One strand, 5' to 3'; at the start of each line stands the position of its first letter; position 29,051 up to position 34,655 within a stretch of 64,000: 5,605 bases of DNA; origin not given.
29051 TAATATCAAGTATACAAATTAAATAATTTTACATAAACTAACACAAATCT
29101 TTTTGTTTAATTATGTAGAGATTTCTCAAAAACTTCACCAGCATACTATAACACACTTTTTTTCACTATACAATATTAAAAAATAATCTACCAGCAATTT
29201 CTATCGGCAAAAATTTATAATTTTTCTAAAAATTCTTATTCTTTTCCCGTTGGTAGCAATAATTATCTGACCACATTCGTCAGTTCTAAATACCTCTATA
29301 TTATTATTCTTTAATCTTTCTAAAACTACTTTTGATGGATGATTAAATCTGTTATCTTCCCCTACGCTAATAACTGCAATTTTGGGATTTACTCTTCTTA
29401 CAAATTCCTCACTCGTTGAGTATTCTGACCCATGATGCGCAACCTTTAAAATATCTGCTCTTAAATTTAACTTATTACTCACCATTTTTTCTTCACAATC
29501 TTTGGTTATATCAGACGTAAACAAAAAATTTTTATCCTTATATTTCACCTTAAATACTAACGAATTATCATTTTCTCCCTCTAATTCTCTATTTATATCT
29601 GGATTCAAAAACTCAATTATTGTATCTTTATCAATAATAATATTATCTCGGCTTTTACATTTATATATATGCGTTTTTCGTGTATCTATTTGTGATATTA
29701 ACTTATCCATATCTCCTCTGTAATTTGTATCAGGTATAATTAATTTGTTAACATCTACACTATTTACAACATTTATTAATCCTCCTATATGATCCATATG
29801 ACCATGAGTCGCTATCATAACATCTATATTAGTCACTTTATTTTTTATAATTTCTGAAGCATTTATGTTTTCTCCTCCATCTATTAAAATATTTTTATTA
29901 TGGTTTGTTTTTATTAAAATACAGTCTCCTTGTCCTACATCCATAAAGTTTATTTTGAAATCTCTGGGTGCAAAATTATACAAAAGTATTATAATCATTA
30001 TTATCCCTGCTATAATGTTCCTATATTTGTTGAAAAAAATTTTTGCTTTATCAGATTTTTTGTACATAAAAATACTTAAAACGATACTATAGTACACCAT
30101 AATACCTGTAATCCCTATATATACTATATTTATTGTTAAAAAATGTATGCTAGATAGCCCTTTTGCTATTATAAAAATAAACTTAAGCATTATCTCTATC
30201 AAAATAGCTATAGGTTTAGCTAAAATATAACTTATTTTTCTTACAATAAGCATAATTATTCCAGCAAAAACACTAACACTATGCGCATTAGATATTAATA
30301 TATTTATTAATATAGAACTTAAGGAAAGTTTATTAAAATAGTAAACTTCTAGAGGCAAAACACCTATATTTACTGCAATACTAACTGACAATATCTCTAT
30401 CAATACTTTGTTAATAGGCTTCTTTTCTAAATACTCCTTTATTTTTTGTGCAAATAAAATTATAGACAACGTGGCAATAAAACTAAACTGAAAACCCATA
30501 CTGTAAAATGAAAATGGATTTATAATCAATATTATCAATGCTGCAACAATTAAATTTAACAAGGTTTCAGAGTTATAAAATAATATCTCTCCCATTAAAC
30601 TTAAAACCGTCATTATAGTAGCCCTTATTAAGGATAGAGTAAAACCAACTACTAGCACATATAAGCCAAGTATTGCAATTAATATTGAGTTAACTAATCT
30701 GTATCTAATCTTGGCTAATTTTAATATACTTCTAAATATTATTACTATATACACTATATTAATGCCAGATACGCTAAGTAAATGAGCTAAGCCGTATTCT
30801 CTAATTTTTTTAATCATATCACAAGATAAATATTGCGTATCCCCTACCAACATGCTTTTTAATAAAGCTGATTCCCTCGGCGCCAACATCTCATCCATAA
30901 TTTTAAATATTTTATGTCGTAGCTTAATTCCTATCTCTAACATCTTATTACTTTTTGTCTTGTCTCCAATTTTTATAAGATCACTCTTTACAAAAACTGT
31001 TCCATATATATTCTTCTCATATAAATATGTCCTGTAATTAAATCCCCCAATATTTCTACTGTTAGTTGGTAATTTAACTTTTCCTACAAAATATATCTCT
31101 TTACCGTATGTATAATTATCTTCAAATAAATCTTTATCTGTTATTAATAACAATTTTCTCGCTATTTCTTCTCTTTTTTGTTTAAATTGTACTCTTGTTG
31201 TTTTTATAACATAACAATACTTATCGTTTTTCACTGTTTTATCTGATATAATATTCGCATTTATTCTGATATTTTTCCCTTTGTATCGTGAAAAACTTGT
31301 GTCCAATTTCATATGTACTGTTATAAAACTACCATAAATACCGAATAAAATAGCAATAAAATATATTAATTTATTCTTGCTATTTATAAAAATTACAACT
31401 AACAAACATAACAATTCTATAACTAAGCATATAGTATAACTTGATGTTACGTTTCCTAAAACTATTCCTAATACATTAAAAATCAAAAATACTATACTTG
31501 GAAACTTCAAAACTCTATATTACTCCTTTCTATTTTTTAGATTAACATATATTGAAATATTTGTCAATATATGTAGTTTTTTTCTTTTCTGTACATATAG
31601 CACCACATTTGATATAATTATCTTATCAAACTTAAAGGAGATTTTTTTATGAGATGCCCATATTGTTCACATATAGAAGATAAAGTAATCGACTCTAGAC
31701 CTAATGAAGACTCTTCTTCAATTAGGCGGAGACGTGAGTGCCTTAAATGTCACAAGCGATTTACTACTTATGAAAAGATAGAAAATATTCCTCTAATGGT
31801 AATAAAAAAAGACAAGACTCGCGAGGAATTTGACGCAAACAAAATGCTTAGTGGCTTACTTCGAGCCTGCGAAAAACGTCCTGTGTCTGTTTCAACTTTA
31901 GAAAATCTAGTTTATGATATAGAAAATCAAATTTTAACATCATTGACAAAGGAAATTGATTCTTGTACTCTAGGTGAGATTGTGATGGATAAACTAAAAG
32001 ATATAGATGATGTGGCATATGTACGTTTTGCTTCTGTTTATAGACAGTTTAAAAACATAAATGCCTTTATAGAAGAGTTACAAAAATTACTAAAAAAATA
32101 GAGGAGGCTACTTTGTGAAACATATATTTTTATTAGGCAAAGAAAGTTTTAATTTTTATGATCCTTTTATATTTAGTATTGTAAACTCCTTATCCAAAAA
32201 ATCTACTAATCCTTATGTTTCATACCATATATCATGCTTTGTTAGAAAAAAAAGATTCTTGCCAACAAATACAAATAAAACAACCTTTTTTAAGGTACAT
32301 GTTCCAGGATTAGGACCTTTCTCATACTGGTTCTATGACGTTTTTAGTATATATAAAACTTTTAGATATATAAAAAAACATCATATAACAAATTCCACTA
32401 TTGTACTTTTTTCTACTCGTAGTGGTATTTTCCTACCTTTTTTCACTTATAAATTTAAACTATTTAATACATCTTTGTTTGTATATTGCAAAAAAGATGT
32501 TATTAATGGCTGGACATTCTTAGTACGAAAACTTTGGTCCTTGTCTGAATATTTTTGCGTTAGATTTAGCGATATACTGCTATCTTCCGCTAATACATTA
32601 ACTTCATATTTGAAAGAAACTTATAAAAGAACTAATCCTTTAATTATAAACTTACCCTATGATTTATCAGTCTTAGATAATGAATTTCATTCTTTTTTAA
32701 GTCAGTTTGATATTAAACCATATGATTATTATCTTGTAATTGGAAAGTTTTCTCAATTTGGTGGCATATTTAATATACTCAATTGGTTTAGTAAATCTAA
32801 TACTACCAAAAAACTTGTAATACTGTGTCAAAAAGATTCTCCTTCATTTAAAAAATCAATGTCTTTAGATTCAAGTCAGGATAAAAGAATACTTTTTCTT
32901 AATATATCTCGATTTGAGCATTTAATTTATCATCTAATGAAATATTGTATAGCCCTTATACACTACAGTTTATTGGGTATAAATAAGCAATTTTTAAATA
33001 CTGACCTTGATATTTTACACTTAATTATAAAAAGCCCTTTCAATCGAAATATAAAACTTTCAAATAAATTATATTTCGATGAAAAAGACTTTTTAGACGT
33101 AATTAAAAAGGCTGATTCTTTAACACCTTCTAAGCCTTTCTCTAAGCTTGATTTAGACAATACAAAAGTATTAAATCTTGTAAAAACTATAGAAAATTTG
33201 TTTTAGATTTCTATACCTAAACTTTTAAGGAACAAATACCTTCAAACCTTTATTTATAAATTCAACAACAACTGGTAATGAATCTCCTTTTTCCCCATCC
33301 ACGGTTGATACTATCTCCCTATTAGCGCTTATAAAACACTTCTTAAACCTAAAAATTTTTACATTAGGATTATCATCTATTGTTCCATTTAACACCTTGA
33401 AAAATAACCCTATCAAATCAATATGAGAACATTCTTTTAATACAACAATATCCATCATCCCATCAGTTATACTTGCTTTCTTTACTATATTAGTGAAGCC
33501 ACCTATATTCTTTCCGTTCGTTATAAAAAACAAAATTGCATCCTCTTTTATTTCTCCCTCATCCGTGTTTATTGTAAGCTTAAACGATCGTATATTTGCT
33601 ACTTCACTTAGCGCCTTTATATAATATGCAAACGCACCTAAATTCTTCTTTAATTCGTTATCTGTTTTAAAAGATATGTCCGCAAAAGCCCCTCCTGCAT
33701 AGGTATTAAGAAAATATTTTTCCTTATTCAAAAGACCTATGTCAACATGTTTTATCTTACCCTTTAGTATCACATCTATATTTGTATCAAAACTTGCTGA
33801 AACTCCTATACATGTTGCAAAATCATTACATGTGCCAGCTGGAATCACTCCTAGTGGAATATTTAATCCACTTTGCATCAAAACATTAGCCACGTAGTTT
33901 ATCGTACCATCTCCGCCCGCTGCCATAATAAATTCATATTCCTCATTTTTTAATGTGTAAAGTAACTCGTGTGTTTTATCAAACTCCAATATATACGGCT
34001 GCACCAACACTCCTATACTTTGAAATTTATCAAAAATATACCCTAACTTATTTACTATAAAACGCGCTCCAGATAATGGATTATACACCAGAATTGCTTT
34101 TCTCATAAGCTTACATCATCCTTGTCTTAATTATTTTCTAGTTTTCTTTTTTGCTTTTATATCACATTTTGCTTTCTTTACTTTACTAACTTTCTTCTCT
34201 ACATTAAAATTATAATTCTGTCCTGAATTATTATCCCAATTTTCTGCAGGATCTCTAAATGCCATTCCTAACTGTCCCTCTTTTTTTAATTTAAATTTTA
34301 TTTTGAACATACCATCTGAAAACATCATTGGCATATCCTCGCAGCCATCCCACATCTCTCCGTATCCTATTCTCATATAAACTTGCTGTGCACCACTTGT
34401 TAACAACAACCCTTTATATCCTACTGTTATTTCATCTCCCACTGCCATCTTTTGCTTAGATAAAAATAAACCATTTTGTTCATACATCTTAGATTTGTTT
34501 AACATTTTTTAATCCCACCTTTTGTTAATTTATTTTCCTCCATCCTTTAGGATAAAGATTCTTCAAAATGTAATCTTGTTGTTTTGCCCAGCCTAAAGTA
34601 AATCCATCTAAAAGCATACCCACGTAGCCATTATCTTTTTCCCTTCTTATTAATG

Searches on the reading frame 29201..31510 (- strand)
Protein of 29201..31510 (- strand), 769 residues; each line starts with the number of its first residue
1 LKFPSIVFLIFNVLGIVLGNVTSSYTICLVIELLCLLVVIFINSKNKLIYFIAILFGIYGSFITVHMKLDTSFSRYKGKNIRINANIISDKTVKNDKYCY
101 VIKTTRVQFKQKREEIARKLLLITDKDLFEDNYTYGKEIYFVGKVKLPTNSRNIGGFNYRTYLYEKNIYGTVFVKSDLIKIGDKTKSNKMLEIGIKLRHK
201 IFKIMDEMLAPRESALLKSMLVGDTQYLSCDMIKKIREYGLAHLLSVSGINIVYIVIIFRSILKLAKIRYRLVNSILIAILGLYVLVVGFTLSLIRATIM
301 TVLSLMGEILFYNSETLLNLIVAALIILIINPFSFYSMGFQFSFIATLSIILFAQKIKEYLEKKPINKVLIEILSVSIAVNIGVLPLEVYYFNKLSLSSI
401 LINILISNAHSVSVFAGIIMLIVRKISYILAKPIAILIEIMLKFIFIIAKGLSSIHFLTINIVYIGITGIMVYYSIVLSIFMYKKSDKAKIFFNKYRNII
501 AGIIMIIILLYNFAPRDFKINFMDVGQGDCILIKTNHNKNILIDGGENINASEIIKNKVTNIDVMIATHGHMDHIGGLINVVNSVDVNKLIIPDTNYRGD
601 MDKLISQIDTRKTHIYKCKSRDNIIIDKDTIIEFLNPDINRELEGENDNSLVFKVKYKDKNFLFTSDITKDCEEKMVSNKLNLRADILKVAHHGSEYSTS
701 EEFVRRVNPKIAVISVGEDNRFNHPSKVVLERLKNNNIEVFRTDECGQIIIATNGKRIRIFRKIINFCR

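Call 41: search_protein_families(library=pfam, proteins=[window:29201-31510:-], max_evalue=0.00001)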
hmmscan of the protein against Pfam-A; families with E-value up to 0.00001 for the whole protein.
window:29201-31510:- (769 aa): 3 families
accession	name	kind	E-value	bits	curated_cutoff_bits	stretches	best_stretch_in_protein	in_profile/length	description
PF03772.21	Competence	-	2e-47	162.2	23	1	220-485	1-268/270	Competence protein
PF13567.11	DUF4131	-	1.9e-21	76.9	31.6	1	26-176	7-161/165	Domain of unknown function (DUF4131)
PF00753.33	Lactamase_B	-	2e-19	70.8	22.7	1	524-717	2-195/196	Metallo-beta-lactamase superfamily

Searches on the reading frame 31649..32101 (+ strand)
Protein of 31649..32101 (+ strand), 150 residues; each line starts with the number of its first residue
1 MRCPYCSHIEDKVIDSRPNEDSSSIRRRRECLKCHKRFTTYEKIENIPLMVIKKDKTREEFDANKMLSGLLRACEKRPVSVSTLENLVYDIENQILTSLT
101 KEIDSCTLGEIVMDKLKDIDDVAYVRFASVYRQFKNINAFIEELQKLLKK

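Call 41: search_protein_families(library=pfam, proteins=[window:31649-32101:+], max_evalue=0.00001)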
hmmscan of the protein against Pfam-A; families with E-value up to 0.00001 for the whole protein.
window:31649-32101:+ (150 aa): 2 families
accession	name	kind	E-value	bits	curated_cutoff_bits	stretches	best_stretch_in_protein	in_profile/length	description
PF03477.21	ATP-cone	-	9.2e-23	81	25.8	1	50-136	2-87/88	ATP cone domain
PF22811.2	Zn_ribbon_NrdR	-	1.1e-21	77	27.2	1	1-42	1-42/42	Transcriptional repressor NrdR-like, N-terminal domain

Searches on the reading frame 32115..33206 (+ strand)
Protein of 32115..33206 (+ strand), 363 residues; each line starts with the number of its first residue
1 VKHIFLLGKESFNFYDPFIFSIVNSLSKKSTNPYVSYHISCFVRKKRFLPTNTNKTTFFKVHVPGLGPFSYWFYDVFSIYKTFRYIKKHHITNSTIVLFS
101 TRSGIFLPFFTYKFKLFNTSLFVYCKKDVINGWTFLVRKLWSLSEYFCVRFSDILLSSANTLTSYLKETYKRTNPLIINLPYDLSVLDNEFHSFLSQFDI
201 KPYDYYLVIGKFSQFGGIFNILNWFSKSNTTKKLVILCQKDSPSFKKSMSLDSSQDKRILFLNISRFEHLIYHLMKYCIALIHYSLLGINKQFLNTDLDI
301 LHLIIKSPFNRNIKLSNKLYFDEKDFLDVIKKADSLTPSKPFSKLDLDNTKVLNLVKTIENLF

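Call 41: search_protein_families(library=pfam, proteins=[window:32115-33206:+], max_evalue=0.00001)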
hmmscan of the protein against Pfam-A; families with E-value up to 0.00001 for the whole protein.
window:32115-33206:+ (363 aa): 1 family
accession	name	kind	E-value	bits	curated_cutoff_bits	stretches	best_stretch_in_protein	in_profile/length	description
PF09314.17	DUF1972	-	2.6e-18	66.7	25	1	1-175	1-178/186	Domain of unknown function (DUF1972)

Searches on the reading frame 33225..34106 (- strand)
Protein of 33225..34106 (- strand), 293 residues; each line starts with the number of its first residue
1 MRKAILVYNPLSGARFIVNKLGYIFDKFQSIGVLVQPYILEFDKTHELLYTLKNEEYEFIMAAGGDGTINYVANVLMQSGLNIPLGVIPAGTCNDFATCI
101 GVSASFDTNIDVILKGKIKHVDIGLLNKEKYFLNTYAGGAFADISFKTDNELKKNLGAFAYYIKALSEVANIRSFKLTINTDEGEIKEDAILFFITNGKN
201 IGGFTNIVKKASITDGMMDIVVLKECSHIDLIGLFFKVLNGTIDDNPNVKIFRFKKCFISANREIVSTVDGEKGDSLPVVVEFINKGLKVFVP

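Call 41: search_protein_families(library=pfam, proteins=[window:33225-34106:-], max_evalue=0.00001)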
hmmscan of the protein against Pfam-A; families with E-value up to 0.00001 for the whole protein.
window:33225-34106:- (293 aa): 2 families
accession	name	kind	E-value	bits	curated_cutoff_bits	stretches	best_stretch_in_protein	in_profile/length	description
PF00781.29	DAGK_cat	-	1.7e-26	92.7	23.6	1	3-124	1-123/125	Diacylglycerol kinase catalytic domain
PF19279.4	YegS_C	-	2.6e-22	79.7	27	1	149-291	15-157/158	YegS C-terminal NAD kinase beta sandwich-like domain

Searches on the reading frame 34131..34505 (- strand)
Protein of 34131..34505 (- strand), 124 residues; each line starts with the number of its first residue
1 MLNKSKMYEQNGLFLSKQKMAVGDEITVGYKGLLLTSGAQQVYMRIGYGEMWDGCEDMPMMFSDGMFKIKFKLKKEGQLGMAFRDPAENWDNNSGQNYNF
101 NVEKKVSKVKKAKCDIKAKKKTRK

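Call 41: search_protein_families(library=pfam, proteins=[window:34131-34505:-], max_evalue=0.00001)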
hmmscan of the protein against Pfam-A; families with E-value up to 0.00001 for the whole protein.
window:34131-34505:- (124 aa): 0 families

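Call 68: search_protein_families(library=pfam, proteins=[window:34131-34505:-], max_evalue=0.01)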
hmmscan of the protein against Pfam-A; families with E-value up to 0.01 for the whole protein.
window:34131-34505:- (124 aa): 2 families
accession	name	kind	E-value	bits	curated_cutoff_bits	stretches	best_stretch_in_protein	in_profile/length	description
PF03423.18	CBM_25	-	1.2e-05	26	27.3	1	23-103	3-84/106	Carbohydrate binding domain (family 25)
PF16760.10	CBM53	-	1.3e-05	25.9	27.6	1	26-76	1-51/57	Starch/carbohydrate-binding module (family 53)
